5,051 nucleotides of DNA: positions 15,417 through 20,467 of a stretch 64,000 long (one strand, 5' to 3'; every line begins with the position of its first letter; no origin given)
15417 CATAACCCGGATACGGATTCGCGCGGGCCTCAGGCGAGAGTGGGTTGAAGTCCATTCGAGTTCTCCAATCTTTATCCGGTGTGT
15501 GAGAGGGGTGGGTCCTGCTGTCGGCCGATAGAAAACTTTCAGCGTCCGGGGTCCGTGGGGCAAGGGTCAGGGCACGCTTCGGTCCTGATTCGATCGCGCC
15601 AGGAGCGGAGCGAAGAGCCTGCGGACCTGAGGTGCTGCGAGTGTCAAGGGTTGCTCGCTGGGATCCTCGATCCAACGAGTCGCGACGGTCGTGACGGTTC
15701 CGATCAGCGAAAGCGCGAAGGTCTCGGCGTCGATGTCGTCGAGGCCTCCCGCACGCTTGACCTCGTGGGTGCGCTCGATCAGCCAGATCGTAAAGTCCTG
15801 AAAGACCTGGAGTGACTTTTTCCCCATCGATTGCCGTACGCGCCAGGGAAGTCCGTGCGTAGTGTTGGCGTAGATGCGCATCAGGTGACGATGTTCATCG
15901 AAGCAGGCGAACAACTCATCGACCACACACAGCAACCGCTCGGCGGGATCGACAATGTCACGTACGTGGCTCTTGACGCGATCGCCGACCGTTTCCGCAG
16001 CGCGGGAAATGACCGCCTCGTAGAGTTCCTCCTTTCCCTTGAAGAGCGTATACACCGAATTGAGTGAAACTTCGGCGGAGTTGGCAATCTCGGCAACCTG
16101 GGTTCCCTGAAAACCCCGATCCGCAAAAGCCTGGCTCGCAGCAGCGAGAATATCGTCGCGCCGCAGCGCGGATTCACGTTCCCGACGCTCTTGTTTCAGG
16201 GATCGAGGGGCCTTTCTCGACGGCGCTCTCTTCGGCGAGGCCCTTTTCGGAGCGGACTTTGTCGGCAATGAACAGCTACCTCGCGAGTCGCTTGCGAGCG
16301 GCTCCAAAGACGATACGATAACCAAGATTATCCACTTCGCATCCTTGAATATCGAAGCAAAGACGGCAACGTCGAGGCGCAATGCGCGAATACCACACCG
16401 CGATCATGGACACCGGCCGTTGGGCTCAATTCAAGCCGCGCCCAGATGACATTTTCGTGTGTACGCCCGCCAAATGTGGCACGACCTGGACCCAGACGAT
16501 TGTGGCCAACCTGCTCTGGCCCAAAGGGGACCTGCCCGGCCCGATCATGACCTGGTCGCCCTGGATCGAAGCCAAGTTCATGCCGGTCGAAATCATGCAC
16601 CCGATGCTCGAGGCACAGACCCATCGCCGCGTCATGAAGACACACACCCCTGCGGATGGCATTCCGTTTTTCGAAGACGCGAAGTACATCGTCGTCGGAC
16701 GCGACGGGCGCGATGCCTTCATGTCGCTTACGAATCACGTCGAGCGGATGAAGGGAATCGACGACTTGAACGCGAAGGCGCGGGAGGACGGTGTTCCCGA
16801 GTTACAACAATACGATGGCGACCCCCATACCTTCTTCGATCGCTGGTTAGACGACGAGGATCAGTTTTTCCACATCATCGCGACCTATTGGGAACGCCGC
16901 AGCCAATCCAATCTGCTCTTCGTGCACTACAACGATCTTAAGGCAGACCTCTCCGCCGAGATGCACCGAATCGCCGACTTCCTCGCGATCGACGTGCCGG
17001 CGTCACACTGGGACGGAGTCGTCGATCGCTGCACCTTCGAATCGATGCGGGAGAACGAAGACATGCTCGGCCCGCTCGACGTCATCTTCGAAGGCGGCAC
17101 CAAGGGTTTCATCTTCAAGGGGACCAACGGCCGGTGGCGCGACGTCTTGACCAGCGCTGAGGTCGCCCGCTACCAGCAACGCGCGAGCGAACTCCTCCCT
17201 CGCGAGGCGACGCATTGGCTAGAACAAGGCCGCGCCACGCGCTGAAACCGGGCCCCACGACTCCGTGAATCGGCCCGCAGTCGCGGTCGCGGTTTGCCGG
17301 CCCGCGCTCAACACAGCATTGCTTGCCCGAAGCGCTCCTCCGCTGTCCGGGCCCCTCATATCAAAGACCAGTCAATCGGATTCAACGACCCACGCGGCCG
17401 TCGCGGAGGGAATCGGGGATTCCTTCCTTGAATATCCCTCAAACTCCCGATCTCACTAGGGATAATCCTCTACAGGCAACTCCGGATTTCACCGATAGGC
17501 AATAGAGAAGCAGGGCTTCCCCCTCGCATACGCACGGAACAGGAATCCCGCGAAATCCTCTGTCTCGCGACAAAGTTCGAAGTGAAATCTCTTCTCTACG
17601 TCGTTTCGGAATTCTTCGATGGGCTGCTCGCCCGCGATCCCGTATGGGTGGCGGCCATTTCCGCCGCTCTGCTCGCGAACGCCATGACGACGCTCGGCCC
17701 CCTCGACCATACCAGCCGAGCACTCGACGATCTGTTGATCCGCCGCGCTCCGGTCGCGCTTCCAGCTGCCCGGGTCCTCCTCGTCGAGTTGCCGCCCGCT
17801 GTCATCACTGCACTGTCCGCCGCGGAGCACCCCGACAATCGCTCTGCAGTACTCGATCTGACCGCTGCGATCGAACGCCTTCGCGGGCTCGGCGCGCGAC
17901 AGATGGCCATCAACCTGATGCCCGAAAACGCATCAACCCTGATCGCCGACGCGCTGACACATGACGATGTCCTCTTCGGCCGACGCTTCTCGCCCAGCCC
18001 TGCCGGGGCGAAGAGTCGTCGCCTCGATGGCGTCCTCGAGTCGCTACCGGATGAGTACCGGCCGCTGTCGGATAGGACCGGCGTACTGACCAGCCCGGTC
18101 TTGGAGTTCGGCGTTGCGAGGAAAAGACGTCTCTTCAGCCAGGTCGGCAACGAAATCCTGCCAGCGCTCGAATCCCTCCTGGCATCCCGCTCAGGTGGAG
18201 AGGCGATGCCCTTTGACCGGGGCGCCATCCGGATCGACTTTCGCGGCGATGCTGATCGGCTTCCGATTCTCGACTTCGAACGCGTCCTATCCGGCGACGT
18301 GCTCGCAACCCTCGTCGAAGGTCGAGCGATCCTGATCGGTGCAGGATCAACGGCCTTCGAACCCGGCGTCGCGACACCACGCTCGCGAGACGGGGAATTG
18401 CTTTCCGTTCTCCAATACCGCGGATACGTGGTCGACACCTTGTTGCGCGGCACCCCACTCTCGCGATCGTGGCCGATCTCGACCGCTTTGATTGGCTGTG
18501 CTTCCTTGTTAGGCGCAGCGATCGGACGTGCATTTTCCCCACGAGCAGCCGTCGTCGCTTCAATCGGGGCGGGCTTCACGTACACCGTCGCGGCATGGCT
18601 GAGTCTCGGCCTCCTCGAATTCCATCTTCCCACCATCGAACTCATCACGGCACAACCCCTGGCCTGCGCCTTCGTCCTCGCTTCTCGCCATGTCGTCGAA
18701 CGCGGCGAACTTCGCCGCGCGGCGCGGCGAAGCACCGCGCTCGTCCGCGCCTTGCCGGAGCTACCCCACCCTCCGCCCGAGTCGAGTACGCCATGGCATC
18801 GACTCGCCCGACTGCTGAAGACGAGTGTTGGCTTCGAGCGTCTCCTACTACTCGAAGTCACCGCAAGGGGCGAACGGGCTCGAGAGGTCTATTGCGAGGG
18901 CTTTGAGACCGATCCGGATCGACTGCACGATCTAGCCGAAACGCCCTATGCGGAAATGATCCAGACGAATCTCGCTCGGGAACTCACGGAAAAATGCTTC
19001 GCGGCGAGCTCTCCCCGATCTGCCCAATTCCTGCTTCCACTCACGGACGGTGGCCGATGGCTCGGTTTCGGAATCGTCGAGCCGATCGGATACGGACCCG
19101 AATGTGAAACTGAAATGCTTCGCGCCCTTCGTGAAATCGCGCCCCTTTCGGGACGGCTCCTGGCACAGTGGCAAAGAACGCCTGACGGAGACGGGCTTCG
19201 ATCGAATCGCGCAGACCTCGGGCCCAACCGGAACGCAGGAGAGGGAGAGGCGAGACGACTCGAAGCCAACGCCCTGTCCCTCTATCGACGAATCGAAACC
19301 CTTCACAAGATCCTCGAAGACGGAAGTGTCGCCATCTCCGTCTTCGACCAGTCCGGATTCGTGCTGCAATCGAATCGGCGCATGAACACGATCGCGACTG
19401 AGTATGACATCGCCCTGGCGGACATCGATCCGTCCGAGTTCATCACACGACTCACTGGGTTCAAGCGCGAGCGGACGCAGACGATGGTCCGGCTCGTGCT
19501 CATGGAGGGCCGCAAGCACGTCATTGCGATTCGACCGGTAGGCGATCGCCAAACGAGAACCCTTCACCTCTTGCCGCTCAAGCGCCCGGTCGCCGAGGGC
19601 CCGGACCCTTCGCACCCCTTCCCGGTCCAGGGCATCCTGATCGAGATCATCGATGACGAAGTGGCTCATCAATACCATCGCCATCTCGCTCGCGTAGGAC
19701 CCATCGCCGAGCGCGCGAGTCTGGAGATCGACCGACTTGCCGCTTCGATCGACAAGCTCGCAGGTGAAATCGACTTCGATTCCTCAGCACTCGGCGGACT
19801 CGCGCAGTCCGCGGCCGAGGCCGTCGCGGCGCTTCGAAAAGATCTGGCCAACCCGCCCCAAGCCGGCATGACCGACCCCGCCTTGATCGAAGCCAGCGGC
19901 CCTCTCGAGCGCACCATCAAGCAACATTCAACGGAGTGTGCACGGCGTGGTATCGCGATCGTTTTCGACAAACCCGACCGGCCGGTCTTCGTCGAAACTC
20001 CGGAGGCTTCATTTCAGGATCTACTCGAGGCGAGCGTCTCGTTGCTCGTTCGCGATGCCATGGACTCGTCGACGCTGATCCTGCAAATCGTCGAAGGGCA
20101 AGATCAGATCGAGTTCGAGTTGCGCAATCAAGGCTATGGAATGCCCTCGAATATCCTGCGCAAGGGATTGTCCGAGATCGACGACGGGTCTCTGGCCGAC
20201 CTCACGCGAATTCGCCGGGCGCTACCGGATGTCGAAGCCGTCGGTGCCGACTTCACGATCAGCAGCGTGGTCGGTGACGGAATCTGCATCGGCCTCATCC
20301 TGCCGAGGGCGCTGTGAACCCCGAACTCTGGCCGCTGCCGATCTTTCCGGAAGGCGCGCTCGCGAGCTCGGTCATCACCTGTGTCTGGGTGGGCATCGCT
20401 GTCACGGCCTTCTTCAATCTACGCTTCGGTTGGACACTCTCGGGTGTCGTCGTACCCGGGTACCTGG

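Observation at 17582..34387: Seven-gene, fully translationally coupled operon: a non-canonical, envelope-spanning PgsB/PgsC-type polyamide (poly-gamma-glutamate-like) synthesis and export system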

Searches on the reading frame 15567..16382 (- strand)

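Call 8: search_protein_families(library=pfam, proteins=[window:15567-16382:-], max_evalue=0.001)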
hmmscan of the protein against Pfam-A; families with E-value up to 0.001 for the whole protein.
window:15567-16382:- (271 aa): 1 family
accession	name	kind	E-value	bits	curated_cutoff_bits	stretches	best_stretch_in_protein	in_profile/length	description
PF00440.29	TetR_N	-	7.7e-13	48.5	24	1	78-124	1-47/47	Bacterial regulatory proteins, tetR family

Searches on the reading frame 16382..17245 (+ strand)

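Call 8: search_protein_families(library=pfam, proteins=[window:16382-17245:+], max_evalue=0.001)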
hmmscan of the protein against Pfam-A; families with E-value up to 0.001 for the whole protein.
window:16382-17245:+ (287 aa): 2 families
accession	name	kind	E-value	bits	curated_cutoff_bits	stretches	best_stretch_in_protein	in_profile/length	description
PF00685.33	Sulfotransfer_1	-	2.7e-35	122.4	22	1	21-269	1-248/255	Sulfotransferase domain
PF13469.12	Sulfotransfer_3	-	6.4e-07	30.3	27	1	96-205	121-214/216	Sulfotransferase family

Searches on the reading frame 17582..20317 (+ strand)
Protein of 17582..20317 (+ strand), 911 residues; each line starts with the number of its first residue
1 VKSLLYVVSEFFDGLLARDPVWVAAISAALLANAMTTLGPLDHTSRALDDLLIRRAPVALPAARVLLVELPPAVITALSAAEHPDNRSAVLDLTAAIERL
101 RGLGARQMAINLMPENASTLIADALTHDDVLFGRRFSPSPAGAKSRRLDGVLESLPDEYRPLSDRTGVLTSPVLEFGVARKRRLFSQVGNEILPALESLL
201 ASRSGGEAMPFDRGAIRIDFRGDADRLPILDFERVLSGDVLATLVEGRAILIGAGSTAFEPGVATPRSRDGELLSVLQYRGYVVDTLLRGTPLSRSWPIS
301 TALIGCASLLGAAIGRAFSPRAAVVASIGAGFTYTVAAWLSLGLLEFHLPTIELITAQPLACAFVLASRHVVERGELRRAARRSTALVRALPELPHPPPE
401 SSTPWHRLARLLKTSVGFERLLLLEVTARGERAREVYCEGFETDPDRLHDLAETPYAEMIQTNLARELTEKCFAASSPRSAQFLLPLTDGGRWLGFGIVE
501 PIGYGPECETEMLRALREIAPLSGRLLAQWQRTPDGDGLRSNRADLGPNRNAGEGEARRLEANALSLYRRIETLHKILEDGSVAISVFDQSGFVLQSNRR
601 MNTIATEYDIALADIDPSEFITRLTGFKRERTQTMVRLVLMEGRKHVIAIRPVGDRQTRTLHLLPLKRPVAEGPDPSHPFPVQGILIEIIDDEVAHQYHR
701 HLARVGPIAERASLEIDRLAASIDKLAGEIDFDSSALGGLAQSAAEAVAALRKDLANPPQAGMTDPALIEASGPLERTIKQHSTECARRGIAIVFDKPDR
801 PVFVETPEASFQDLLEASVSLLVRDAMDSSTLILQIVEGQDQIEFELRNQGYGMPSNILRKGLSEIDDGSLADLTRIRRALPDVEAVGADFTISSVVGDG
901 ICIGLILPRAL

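Call 3: search_protein_families(library=pfam, proteins=[window:17582-20317:+], max_evalue=0.01)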
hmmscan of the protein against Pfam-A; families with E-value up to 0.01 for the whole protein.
window:17582-20317:+ (911 aa): 1 family
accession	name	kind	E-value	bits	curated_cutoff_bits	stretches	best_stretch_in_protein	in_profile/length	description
PF05226.16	CHASE2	-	2.8e-07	30.8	26.3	1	36-312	10-256/257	CHASE2 domain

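Call 4: search_protein_families(library=ncbifam, proteins=[window:17582-20317:+], max_evalue=0.01)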
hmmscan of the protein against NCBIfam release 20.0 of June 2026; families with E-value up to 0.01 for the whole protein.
window:17582-20317:+ (911 aa): 0 families
